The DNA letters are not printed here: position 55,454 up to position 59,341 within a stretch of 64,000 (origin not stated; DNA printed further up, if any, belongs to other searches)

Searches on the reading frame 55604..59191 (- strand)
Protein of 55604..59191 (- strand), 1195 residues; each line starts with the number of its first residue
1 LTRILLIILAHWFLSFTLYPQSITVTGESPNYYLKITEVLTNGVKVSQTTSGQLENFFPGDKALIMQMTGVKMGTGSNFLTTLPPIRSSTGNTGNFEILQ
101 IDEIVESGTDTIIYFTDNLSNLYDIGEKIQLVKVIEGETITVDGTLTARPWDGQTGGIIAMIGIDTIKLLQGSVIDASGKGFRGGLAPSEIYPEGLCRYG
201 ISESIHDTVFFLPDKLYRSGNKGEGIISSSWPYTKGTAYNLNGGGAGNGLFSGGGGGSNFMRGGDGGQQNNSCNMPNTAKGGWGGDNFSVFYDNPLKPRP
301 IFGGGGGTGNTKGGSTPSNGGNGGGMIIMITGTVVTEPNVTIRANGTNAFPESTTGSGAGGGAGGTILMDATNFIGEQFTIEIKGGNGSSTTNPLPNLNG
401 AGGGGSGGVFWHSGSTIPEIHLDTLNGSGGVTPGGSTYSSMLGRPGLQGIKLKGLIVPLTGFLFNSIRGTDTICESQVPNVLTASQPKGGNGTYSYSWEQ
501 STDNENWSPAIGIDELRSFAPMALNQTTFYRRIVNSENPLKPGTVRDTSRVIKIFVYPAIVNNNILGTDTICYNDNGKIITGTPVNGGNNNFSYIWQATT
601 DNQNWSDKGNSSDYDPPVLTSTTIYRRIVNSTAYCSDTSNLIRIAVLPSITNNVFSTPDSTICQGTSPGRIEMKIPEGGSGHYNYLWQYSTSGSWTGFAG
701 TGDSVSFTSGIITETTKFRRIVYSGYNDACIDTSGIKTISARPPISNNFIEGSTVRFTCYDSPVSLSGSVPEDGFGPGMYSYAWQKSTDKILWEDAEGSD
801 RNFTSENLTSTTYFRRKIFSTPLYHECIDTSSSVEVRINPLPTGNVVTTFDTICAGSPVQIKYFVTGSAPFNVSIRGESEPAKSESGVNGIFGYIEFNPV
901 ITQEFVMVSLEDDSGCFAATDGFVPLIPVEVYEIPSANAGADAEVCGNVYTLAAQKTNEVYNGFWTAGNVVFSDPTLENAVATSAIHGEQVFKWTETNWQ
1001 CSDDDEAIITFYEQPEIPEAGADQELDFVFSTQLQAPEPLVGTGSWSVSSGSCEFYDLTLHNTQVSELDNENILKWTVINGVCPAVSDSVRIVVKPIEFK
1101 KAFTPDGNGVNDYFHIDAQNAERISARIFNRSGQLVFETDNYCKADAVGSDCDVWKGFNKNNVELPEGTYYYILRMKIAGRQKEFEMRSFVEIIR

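Call 77: search_protein_families(library=pfam, proteins=[window:55604-59191:-], max_evalue=0.00001)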
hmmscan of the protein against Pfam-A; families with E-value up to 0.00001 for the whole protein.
window:55604-59191:- (1195 aa): 1 family
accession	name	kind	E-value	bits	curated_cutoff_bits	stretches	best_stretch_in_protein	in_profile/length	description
PF13585.12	CHU_C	-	2.8e-19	69.5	27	1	1098-1183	2-79/86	CHU_C Type IX secretion signal domain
